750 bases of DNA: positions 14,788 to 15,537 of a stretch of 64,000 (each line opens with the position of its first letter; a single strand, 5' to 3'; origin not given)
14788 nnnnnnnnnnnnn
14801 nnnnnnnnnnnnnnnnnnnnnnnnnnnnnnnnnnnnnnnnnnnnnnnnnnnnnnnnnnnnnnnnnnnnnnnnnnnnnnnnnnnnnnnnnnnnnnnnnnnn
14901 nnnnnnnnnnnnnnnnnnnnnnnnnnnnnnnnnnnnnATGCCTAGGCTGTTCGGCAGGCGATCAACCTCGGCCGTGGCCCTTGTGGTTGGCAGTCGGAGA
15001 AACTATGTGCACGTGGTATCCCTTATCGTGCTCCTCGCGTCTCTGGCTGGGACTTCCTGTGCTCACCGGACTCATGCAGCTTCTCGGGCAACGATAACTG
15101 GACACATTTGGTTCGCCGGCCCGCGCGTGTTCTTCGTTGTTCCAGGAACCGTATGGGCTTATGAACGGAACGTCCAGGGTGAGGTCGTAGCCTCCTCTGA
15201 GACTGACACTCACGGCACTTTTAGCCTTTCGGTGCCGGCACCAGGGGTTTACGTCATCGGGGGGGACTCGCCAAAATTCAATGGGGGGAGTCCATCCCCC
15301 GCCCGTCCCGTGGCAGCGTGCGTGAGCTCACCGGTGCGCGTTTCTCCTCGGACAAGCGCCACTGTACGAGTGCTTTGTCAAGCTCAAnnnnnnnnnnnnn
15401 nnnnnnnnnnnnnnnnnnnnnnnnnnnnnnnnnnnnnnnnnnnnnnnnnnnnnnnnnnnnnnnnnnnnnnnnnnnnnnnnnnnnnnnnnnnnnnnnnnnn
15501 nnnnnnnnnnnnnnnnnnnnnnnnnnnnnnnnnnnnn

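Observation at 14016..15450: Low-GC islet beside tRNA-Gln/tRNA-Glu: decayed ORFs, two perfect palindromes and a small secreted beta-sandwich protein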

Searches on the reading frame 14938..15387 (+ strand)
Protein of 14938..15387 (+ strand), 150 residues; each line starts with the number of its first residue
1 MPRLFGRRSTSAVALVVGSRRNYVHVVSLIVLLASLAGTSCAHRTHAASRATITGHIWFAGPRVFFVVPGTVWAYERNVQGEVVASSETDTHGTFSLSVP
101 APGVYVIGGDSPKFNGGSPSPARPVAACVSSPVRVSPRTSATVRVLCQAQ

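Call 8: search_protein_families(library=pfam, max_evalue=1, proteins=[window:14938-15387:+])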
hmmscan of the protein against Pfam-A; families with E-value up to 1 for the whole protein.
seq(150 aa): 1 family
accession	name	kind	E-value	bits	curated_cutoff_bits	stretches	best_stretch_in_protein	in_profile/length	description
PF10670.15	DUF4198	-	0.17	12.4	34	1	76-107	174-203/209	Domain of unknown function (DUF4198)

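Call 9: search_protein_families(library=ncbifam, max_evalue=1, proteins=[window:14938-15387:+])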
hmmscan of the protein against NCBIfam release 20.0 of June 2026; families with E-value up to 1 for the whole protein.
seq(150 aa): 1 family
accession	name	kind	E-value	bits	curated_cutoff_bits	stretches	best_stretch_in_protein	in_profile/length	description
NF058648.1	ECF_sub_HI1622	equivalog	0.0025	17.8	100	1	31-102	2-72/180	NikL family nickel/cobalt ECF transporter subunit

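Call 11: find_homologous_proteins(query=window:14938-15387:+, max_evalue=0.01)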
Query seq(150 aa) (150 aa): 6 proteins with E <= 0.01 among 213 candidates.
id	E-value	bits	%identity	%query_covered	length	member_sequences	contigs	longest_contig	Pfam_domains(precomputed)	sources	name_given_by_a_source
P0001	9.0e-39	151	71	68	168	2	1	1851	-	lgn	-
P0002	9.2e-39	151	69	69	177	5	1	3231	-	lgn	-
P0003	1.0e-38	151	69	69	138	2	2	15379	-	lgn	-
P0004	1.3e-38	150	67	68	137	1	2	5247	-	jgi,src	-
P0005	8.7e-36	141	59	89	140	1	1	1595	-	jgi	-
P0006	1.2e-35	141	67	69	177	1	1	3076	-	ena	-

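Call 12: find_encoding_contigs(protein=P0003, flank=10000, max_places=6)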
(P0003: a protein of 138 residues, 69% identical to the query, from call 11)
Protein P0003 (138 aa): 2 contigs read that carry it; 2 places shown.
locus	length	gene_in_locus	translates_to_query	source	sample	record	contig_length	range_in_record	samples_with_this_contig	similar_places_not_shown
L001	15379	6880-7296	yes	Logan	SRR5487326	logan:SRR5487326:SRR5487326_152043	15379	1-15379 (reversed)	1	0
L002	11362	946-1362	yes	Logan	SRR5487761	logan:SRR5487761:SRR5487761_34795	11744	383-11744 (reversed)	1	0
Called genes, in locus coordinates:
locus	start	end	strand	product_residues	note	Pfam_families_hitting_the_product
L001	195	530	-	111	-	PF24684:Vgb_lyase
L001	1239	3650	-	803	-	-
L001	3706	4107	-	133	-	PF21983:NikA-like, PF08681:TacA1 (weak)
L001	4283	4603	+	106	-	-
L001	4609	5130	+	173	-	-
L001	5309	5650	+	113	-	PF09722:Xre_MbcA_ParS_C (faint)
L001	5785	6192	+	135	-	PF08808:RES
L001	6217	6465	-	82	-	-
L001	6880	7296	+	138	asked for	-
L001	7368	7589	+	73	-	-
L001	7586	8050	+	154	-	-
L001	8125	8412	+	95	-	PF13744:HTH_37 (weak), PF13560:HTH_31, PF01381:HTH_3, PF12844:HTH_19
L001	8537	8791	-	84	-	-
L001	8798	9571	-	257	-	PF00142:Fer4_NifH (faint), PF01656:CbiA, PF06564:CBP_BcsQ (faint), PF09140:MipZ (weak), PF10609:ParA, PF13614:AAA_31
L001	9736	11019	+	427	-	-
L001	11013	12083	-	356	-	-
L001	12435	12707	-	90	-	-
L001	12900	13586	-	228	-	PF00239:Resolvase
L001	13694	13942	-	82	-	-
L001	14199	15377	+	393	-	?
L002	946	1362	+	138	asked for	-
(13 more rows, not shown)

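Call 33: find_encoding_contigs(protein=P0004, flank=10000, max_places=6)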
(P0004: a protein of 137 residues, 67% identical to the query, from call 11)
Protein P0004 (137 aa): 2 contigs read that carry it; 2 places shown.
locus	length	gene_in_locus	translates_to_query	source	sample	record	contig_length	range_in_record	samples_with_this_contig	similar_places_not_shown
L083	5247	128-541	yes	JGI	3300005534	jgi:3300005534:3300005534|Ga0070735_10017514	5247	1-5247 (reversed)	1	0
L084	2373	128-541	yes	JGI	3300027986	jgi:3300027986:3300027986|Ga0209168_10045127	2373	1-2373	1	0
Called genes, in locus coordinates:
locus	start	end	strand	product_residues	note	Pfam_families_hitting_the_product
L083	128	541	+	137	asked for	-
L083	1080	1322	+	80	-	-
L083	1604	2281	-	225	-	-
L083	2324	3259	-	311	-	PF00107:ADH_zinc_N, PF13602:ADH_zinc_N_2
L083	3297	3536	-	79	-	PF12728:HTH_17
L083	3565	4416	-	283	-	-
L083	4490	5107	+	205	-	PF02441:Flavoprotein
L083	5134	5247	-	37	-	?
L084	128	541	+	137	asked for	-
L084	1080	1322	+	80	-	-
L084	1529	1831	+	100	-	-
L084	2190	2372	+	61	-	?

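Call 34: find_encoding_contigs(protein=P0002, flank=10000, max_places=6)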
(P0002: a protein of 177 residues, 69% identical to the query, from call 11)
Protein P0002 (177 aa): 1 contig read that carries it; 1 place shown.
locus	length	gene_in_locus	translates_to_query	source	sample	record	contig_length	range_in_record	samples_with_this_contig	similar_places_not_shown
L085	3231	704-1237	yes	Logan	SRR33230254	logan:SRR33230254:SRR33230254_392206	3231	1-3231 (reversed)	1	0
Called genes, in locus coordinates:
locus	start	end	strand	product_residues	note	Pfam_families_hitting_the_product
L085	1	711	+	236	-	?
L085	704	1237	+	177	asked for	-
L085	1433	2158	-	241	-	-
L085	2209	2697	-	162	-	-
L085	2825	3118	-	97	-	-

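Call 35: search_protein_families(library=pfam, max_evalue=0.1, proteins=[L085:1-711:+, L085:1433-2158:-, L085:2209-2697:-, L085:2825-3118:-, L083:1080-1322:+, L083:1604-2281:-, L083:3565-4416:-, L001:7368-7589:+, L001:7586-8050:+, L001:6217-6465:-])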
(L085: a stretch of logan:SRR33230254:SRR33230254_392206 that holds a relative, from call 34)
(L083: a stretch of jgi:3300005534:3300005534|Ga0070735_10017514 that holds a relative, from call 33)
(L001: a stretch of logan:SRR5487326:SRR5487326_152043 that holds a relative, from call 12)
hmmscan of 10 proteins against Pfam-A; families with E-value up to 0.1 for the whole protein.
L085:1-711:+ (236 aa): 4 families
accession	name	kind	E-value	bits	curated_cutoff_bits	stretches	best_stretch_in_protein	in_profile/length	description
PF08281.18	Sigma70_r4_2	-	9.1e-15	54.5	25.7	1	168-218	2-52/54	Sigma-70, region 4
PF04542.20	Sigma70_r2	-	1.6e-08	34.7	24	1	83-144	3-66/71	Sigma-70 region 2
PF04545.22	Sigma70_r4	-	2.5e-05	24.1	24.1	1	174-210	2-38/50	Sigma-70, region 4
PF13384.12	HTH_23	-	0.012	15.8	24.6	1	180-222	5-48/50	Homeodomain-like domain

L085:1433-2158:- (241 aa): 0 families

L085:2209-2697:- (162 aa): 0 families

L085:2825-3118:- (97 aa): 0 families

L083:1080-1322:+ (80 aa): 0 families

L083:1604-2281:- (225 aa): 0 families

L083:3565-4416:- (283 aa): 3 families
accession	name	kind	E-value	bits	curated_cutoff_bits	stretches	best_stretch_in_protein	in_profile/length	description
PF02861.25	Clp_N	-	0.0083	16.7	20.7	1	84-121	15-52/53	Clp amino terminal domain, pathogenicity island component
PF09278.17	MerR-DNA-bind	-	0.042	14.9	25.4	1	182-219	17-54/65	MerR, DNA binding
PF03861.19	ANTAR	-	0.072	13.3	27.3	0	12-35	30-53/54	ANTAR domain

L001:7368-7589:+ (73 aa): 0 families

L001:7586-8050:+ (154 aa): 1 family
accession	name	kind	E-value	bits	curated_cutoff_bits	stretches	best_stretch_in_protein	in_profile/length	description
PF18155.6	pPIWI_RE_Z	-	0.093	13.1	25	0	103-139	30-69/167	pPIWI RE three-gene island domain Z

L001:6217-6465:- (82 aa): 0 families

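Call 38: predict_structure(alignment_id=A1)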
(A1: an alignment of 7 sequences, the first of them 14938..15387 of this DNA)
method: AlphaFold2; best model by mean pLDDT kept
length: 150 residues; sequences in the alignment: 7
mean_pLDDT: 73.4   pTM: 0.59
mean pLDDT of the five models: 73.4, 71.1, 43.2, 41.0, 40.2
residues with pLDDT >= 90: 62; 70-90: 28; 50-70: 23; < 50: 37
segments of 3 or more residues with pLDDT < 50: 1-23, 35-46
pLDDT, mean of each block of 10 residues (from residue 1): 40 40 51 47 56 93 85 89 91 95 93 66 76 94 86
secondary structure, 60 per line:
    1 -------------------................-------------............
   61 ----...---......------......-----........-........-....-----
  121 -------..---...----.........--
elements in order: H20-35 E49-60 E65-67 E71-76 E83-88 E94-101 E103-110 H112-115 E133-135 E140-148

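Call 49: find_encoding_contigs(protein=P0001, flank=10000)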
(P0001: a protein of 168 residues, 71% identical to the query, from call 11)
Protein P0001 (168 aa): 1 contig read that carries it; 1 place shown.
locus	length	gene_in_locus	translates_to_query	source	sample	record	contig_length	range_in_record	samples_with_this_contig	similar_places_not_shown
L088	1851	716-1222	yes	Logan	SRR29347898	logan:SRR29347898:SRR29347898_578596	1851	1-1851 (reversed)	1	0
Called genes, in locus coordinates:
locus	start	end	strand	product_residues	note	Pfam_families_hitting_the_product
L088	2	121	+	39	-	?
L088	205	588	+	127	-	PF02371:Transposase_20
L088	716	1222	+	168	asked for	-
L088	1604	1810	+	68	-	-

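Call 50: find_encoding_contigs(protein=P0005, flank=10000)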
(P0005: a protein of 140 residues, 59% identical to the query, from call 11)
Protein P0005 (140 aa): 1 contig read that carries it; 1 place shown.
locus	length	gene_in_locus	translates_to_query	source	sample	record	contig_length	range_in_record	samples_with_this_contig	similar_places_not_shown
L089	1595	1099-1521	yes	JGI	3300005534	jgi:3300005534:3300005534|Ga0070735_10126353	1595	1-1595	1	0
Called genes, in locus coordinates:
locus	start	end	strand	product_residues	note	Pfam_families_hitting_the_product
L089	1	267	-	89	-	?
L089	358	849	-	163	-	PF04461:YajQ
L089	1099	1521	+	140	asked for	-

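Call 51: find_encoding_contigs(protein=P0006, flank=10000)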
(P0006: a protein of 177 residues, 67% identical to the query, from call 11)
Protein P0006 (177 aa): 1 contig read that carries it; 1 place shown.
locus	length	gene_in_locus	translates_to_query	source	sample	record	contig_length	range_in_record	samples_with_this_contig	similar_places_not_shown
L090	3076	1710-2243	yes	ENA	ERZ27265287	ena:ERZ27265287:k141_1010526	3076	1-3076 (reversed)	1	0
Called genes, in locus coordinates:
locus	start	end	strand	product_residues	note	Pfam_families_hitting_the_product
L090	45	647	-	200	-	PF04542:Sigma70_r2, PF22029:PhyR_sigma2 (weak), PF08281:Sigma70_r4_2, PF04545:Sigma70_r4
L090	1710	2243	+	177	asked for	-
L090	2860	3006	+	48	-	-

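Call 59: search_protein_families(library=ncbifam, max_evalue=0.1, proteins=[P0002, P0004])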
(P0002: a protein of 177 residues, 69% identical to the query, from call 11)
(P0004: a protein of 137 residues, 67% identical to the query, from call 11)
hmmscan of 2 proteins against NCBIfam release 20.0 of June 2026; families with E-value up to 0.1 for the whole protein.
P0002 (177 aa): 0 families

P0004 (137 aa): 1 family
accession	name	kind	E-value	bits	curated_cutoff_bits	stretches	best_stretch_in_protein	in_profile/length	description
NF041775.1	typeIV_PilA_Myxo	equivalog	0.018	15.1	400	1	71-130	92-150/214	type IV pilin protein PilA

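Call 72: find_related_loci(query=A1, collection=viral_contigs, flank=8000)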
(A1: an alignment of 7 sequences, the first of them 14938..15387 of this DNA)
Query A1 (150 aa) in viral_contigs; peptide patterns used: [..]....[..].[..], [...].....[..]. (x = any residue, [..] = any of these).
48 stretches matched a pattern, but none encodes a relative of the query by tblastn (E <= 1e-3).

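Call 82: search_solved_structures(query=A1, max_evalue=1)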
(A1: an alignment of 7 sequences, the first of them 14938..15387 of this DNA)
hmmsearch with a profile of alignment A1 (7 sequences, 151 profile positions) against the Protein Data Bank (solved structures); distinct sequences matched with E-value up to 1: 2.
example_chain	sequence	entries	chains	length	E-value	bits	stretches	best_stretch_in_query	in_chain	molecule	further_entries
7c7u_A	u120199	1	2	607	0.047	17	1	59-116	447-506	Biofilm-associated surface protein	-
8tj2_C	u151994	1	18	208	0.43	13.9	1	85-126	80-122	Type IV major pilin protein PilA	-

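Call 83: search_protein_families(library=phrogs, max_evalue=0.01, proteins=[window:14938-15387:+, P0002])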
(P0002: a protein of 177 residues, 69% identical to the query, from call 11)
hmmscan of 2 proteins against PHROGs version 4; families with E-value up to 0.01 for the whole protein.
window:14938-15387:+ (150 aa): 0 families

P0002 (177 aa): 0 families

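Call 84: search_protein_families(library=padloc, max_evalue=0.01, proteins=[window:14938-15387:+, P0002])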
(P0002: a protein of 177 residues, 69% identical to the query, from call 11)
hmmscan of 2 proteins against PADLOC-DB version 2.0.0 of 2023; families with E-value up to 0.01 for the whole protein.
window:14938-15387:+ (150 aa): 0 families

P0002 (177 aa): 0 families

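Call 85: search_dna_similar(query=window:14938-15387:+, collection=plasmids, mode=protein, max_evalue=0.001, max_rows=10)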
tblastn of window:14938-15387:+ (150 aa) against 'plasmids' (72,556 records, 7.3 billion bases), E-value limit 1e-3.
No match.

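Call 91: search_protein_families(library=pfam, alignment_id=A1, max_evalue=10)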
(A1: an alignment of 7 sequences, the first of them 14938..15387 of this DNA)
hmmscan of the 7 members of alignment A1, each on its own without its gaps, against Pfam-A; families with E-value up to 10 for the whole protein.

A. member 1, window:14938-15387:+ (150 aa): 1 family
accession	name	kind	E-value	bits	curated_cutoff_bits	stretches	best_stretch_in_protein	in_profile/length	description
PF10670.15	DUF4198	-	0.17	12.4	34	1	76-107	174-203/209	Domain of unknown function (DUF4198)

B. families by the number of members that match (of 7 scanned): 4 families
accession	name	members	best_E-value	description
PF13620.12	CarboxypepD_reg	5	0.0032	Carboxypeptidase regulatory-like domain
PF10670.15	DUF4198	5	0.01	Domain of unknown function (DUF4198)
PF03793.24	PASTA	1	0.027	PASTA domain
PF17972.7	bMG5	1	0.1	Bacterial Alpha-2-macroglobulin MG5 domain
